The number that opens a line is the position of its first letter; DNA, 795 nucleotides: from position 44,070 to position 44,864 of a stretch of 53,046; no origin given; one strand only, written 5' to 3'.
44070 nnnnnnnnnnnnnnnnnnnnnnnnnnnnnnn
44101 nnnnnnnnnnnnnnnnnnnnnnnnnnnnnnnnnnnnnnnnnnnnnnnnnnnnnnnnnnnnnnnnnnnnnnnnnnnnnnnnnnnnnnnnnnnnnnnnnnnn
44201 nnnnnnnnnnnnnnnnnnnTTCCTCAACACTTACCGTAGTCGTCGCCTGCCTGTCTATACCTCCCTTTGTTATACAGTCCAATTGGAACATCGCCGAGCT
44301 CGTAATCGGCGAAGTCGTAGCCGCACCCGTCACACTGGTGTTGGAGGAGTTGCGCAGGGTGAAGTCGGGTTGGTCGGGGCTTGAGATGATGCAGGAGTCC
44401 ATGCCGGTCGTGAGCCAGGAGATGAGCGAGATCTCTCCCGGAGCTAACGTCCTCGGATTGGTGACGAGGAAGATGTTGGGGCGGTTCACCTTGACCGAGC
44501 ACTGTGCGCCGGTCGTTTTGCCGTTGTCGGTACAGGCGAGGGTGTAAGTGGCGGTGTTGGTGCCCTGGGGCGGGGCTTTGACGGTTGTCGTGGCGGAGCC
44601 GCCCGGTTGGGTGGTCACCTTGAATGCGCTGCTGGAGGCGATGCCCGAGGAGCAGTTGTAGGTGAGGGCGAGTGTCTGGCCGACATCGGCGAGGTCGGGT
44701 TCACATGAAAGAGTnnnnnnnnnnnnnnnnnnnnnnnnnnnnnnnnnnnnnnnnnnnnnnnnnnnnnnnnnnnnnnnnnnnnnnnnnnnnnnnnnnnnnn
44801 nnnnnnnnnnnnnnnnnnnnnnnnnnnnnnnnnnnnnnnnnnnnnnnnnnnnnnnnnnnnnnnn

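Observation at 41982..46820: Two large surface-protein paralogs flanking tRNA-Arg(GCG) share a 473-bp block that is identical by eye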

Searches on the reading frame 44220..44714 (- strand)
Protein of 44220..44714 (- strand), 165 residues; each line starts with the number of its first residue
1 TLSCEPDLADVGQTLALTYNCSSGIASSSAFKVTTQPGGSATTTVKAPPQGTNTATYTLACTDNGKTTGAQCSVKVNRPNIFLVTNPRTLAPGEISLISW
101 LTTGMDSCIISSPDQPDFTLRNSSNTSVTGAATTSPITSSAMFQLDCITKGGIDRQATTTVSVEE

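Call 61: search_protein_representatives(alignment_id=A2)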
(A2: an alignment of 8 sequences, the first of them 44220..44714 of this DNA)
Query: 8 sequences, 259 profile positions. Proteins with E-value up to 0.001 (for the whole library): 773; up to 1e-10: 390; up to 1e-30: 268. The best 150 are listed.
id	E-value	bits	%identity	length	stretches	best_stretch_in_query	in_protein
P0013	5.9e-122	422.6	-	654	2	6-257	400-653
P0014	9.6e-115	398.9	-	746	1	7-257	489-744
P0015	1.9e-114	398.0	-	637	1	6-258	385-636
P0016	3.6e-114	397.0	-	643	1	5-257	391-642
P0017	7.1e-114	396.1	-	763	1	7-258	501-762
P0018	8.2e-114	395.9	-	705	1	6-258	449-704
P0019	1.8e-112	391.4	-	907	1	6-258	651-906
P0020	4.0e-112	390.3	-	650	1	8-258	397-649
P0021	4.9e-112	390.0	-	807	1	6-256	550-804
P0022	1.2e-111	388.8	-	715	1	6-258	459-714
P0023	3.3e-111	387.3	-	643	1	7-258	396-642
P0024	8.3e-110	382.7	-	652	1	5-258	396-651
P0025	4.2e-109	380.4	-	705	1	6-257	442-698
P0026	5.3e-109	380.1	-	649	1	5-257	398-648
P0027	2.2e-107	374.8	-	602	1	6-257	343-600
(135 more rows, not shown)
